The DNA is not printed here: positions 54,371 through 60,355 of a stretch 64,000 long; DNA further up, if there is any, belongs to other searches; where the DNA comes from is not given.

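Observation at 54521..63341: Three-gene cassette ending in a 1894-aa DUF1998/YprA-type helicase: candidate Druantia-like or new defence system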

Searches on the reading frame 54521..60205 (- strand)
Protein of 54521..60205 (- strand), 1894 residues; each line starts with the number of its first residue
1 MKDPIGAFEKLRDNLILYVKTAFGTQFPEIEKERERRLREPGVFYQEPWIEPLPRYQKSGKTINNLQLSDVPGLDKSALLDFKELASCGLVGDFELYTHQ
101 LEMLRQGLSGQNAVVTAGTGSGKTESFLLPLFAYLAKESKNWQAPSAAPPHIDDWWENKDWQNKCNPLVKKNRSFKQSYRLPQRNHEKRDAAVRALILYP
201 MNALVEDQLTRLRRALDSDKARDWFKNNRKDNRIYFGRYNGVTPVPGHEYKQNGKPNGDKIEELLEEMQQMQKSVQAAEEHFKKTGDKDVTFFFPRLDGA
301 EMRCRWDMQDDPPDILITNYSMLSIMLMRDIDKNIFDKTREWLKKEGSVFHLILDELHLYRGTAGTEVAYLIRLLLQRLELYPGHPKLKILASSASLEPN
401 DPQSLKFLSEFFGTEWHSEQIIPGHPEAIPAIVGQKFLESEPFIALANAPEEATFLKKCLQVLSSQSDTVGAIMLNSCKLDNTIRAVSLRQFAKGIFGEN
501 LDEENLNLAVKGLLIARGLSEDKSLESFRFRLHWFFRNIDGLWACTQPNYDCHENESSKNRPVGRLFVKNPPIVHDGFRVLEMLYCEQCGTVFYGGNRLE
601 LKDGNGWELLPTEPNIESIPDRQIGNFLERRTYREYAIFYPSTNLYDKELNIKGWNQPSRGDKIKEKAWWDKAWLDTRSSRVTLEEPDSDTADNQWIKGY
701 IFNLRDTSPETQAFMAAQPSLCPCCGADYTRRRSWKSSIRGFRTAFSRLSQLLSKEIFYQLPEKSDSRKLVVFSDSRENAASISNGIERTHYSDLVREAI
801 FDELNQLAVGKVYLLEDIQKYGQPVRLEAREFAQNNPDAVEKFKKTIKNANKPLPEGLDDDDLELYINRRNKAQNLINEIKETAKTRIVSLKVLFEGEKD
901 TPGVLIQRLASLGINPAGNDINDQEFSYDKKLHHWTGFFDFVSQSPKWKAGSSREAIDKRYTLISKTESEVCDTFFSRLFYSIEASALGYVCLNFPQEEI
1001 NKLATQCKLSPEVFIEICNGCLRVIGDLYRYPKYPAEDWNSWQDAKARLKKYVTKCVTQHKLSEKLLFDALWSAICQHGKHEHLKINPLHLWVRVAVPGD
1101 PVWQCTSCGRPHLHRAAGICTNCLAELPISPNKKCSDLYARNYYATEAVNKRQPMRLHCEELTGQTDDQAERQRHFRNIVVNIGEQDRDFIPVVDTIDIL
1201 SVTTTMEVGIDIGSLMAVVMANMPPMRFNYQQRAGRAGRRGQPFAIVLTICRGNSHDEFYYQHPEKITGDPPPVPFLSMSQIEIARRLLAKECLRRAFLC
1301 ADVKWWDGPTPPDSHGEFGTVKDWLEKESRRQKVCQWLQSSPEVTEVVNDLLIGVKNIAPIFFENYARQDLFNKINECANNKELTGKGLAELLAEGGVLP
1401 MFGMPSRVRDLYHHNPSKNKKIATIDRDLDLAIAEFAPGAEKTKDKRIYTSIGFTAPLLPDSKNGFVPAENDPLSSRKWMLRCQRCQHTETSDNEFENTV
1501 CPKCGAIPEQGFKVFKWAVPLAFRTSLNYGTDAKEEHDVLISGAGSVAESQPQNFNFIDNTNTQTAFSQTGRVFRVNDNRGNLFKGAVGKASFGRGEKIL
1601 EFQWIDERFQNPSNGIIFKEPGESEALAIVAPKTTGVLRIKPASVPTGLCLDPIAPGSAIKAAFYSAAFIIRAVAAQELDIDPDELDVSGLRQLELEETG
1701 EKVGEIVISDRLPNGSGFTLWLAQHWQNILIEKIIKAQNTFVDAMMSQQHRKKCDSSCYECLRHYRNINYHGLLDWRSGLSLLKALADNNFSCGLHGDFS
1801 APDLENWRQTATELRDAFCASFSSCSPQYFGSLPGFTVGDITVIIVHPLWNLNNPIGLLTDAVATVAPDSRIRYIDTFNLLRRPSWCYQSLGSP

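Call 5: search_protein_families(library=padloc, proteins=[window:54521-60205:-], max_evalue=0.01)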
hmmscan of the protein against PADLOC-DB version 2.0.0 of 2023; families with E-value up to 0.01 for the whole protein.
window:54521-60205:- (1894 aa): 31 families (the best 25 are shown)
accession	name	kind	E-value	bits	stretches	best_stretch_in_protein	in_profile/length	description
PDLC00051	DruE4|DruE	-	0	1943.9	1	1-1892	3-1824/1829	SNF2 family N-terminal domain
PDLC00014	DruE2|DruE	-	0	1940.9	1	1-1892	1-1924/1928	SNF2 family N-terminal domain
PDLC00015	DruE2|DruE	-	0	1863.5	1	1-1892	2-1881/1887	SNF2 family N-terminal domain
PDLC00013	DruE1|DruE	-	1.2e-191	638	3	184-808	139-769/1776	SNF2 family N-terminal domain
PDLC00037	DruE3|DruE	-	4.3e-108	360.9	5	300-888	210-755/2055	SNF2 family N-terminal domain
PDLC00035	DruE3|DruE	-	1.3e-81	273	6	1196-1342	1059-1201/1460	SNF2 family N-terminal domain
PDLC00036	DruE3|DruE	-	6.7e-68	227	4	303-850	199-702/2023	SNF2 family N-terminal domain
PDLC02896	DpdJ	-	2.3e-21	73.3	2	182-380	206-400/1487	DpdJ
PDLC03960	SngC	-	8.2e-15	52.6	2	108-216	37-96/720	-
PDLC02503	BrxHI|BrxHII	-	5e-12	42.9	2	1200-1251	302-353/698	BrxHI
PDLC02893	DpdJ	-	3.2e-11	39.9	1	193-384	220-415/876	DpdJ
PDLC02898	DpdJ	-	9.8e-10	35.8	1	192-385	219-416/506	DpdJ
PDLC02570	DrmA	-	2.1e-09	34.3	1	1197-1271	582-654/851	DrmA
PDLC01196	Cas3d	-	4.2e-08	30.2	1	95-131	14-50/594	CAS-I-D; effector_G3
PDLC02569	DrmA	-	6.7e-08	28.8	1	1199-1264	832-896/1095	DrmA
PDLC03928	PsyrT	-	0.00021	17.7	1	1196-1249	291-344/689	-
PDLC02865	DpdF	-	0.00023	16.8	1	1196-1262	1026-1093/1499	DpdF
PDLC02861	DpdF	-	0.00048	16.5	1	1195-1248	288-341/611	DpdF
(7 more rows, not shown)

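Call 6: search_protein_families(library=pfam, proteins=[window:54521-60205:-], max_evalue=0.01)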
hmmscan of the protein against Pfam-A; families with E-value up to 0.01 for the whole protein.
window:54521-60205:- (1894 aa): 3 families
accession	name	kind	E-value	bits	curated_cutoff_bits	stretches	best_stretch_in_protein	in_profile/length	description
PF00270.35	DEAD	-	5.8e-15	55.9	26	1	98-218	2-71/167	DEAD/DEAH box helicase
PF00271.37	Helicase_C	-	5.3e-07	30.3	23.5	1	1195-1241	64-110/110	Helicase conserved C-terminal domain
PF09369.15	MZB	-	0.00029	21.9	24.2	1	1670-1762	4-80/80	MrfA Zn-binding domain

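Call 7: search_protein_families(library=ncbifam, proteins=[window:54521-60205:-], max_evalue=0.01)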
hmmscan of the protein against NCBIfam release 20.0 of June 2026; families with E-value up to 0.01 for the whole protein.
window:54521-60205:- (1894 aa): 16 families
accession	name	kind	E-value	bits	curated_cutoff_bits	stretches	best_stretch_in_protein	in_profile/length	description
TIGR03817.1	DECH_helic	hypoth_equivalog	1.4e-25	89.7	874.1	3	1199-1270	330-402/742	helicase/secretion neighborhood putative DEAH-box helicase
NF041067.1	DpdJ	equivalog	1e-16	59.9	800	2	187-374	200-387/1482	protein DpdJ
TIGR04121.1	DEXH_lig_assoc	equivalog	1.2e-07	29.9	850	1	94-139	12-57/804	ligase-associated DNA damage response DEXH box helicase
NF053636.1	DDHlcsCsdAPsy1082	equivalog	1.4e-05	23.8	890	0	1196-1251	293-347/512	DEAD/DEAH box helicase CsdA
NF053711.1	RNA_heli_RhlE1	exception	4.6e-05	22.3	750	0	1196-1251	294-349/434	RNA helicase RhlE1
NF008744.0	PRK11776.1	equivalog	0.00014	20.5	524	0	99-144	30-75/460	ATP-dependent RNA helicase DbpA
NF008394.0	PRK11192.1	equivalog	0.00024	20.1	507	0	100-137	30-67/441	ATP-dependent RNA helicase SrmB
TIGR02621.3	cas3_GSU0051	exception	0.00031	19.7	400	0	1169-1260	310-393/854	type I-G CRISPR-associated helicase/endonuclease Cas3g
NF053631.1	RNA_helic_CshA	equivalog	0.00039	19.4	646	0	100-144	26-70/434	degradosome RNA helicase CshA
NF007882.0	PRK10590.1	equivalog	0.00056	19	743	0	107-141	35-69/456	ATP-dependent RNA helicase RhlE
TIGR03158.1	cas3_cyano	exception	0.00078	18.7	69.1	0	194-479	41-283/357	type I-D CRISPR-associated helicase Cas3'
NF010337.0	PRK13766.1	equivalog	0.0014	16.9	610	1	1196-1263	424-489/781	Hef nuclease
NF010338.0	PRK13767.1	equivalog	0.0019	16.5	849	0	1197-1240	342-385/877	ATP-dependent helicase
TIGR00614.1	recQ_fam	subfamily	0.0031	16.3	219.8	0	1194-1246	274-326/470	RecQ family ATP-dependent DNA helicase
NF008642.0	PRK11634.1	equivalog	0.0036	15.7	989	0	100-145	33-78/628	DEAD/DEAH family ATP-dependent RNA helicase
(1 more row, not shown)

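Call 34: search_solved_structures(query=window:54521-60205:-, max_evalue=0.001, show_alignments=0)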
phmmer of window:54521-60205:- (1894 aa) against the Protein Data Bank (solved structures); distinct sequences matched with E-value up to 0.001: 3.
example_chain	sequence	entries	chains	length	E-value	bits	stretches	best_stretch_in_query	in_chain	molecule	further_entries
9wae_A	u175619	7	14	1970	1.7e-237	794.6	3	884-1885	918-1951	Helicase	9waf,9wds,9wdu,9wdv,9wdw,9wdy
9tu7_Y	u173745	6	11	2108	1.1e-45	158.6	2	307-615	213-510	DEAD/DEAH box helicase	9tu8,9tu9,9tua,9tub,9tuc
6znp_A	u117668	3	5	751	6.2e-13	50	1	1198-1272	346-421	Uncharacterized ATP-dependent helicase YprA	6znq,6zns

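Call 72: search_dna_similar(query=window:54521-60205:-, collection=plasmids, mode=protein, max_rows=40, rows=spread)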
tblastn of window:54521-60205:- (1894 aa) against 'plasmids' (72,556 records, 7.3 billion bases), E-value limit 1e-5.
Records with a match: 79; places in all: 97; records where one place covers at least 80% of the query: 18.
Best place of each record, by identity: 80-90% 1; 60-80% 1; <60% 77.
By first word of the organism name: Escherichia 16; Sinorhizobium 7; Roseomonas 5; Nostoc 4; Rhizobium 4; Agrobacterium 2; Natribaculum 2; Tolypothrix 2; Pseudomonas 2; Ralstonia 2; and 30 more.
By predicted mobility (MOB-suite, as given by PLSDB): non-mobilizable 45; conjugative 21; mobilizable 13.
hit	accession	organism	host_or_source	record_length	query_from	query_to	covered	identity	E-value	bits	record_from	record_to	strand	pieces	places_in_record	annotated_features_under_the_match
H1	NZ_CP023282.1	Nostoc sp. CENA543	cell culture,Brazilian saline-alkaline ...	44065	1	1893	100%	82.3%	0e+0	3113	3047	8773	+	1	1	DEAD/DEAH box helicase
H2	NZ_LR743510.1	Methylobacterium bullatum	-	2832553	1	1884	99%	32.7%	0e+0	738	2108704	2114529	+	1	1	none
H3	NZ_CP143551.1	Burkholderia multivorans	Homo sapiens,bronchoalveolar lavage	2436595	1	1884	99%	32.1%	0e+0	787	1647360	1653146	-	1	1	none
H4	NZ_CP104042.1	Rhizobium sp. WSM4643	Pisum sativum,Cell culture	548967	1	1884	99%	31.9%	0e+0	772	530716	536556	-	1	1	DEAD/DEAH box helicase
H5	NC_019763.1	Oscillatoria nigro-viridis PCC 7112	-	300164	1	1887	100%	31.7%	0e+0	732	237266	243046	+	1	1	DEAD/DEAH box helicase | hypothetical protein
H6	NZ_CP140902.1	Sinorhizobium medicae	Medicago lupulina,whole organism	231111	1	1889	100%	31.5%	0e+0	706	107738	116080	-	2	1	DEAD/DEAH box helicase | istA: IS21 family transposase | istB: IS21-like element helper ATPase IstB | very short patch repair endonuclease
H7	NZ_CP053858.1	Agrobacterium pusense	Fusarium oxysporum f. sp. ...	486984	1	1884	99%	31.2%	0e+0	710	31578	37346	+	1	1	DEAD/DEAH box helicase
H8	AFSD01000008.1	Agrobacterium tumefaciens F2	soil near Harbin Institute of Technology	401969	1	1889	100%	30.4%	0e+0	704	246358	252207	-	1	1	DEAD/DEAH box helicase domain-containing protein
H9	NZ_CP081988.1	Shinella oryzae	cell culture,rhizosphere soil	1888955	3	1851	98%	29.4%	5e-154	537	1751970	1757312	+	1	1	none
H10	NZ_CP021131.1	Meiothermus taiwanensis WR-220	-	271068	4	1487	63%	30.1%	1e-80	407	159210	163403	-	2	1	DEAD/DEAH box helicase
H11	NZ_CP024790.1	Nostoc flagelliforme CCNUN1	cell culture,desert soil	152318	3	1508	63%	26.1%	8e-35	252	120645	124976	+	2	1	DEAD/DEAH box helicase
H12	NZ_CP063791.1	Tolypothrix sp. PCC 7712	Soil sample,soil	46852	3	1525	60%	26.3%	3e-33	248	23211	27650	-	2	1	DEAD/DEAH box helicase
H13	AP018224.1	Nostoc linckia NIES-25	-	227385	3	1508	54%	26.4%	2e-29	233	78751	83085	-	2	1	DEAD/DEAH box helicase-like protein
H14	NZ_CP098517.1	Haloplanus sp. GDY1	cell culture,salt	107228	97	1471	43%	26.4%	5e-22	198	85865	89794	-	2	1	DEAD/DEAH box helicase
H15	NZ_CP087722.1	Halalkaliarchaeum sp. AArc-CO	Kulunda Steppe hypersaline lake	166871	1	1471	36%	29.4%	1e-24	206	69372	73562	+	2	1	DEAD/DEAH box helicase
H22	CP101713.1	Synechocystis sp. B12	cell culture,mangrove water from the ...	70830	96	1290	25%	29.3%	1e-12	146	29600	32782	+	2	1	DEAD/DEAH box helicase | hypothetical protein (x2) | helicase-related protein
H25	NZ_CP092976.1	Escherichia coli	Homo sapiens,Culture,Rectal swab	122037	312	804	26%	23.2%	1e-18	100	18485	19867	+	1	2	DEAD/DEAH box helicase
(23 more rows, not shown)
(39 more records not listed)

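Call 73: get_annotated_region(hit=H25, flank=9000)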
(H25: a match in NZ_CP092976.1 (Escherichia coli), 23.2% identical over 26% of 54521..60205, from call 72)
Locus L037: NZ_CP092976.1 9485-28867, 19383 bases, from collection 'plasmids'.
description: Escherichia coli strain WCHEC005215 plasmid pTEM135_005215, complete sequence
organism: Escherichia coli (NCBI taxid 562)
taxonomy: Bacteria; Pseudomonadota; Gammaproteobacteria; Enterobacterales; Enterobacteriaceae; Escherichia; Escherichia coli
host: -; source: Homo sapiens,Culture,Rectal swab; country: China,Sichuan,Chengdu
typing (MOB-suite, as given by PLSDB): conjugative; replicon IncFIB,rep_cluster_1804; relaxase MOBC; mating-pair formation MPF_T
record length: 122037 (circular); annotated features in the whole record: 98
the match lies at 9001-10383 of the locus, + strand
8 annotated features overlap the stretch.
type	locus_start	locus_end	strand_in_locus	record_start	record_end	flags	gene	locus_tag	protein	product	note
CDS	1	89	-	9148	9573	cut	-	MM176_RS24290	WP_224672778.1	WYL domain-containing protein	-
CDS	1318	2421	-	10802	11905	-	zorE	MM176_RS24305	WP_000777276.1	type II Zorya anti-phage system protein ZorE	GO:0051607 - defense response to virus [Evidence IEA]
CDS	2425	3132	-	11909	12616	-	zorB2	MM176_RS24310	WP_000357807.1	type II Zorya anti-phage system protein ZorB2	GO:0051607 - defense response to virus [Evidence IEA]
CDS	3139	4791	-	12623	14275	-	zorA2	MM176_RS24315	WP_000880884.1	type II Zorya anti-phage system protein ZorA2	GO:0051607 - defense response to virus [Evidence IEA]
CDS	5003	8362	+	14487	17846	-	-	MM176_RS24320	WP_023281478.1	STY4851/ECs_5259 family protein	-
CDS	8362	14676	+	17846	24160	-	-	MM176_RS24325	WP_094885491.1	DEAD/DEAH box helicase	-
CDS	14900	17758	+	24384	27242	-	-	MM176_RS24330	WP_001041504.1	SNF2-related protein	-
CDS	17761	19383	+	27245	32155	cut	-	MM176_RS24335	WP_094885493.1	class I SAM-dependent DNA methyltransferase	-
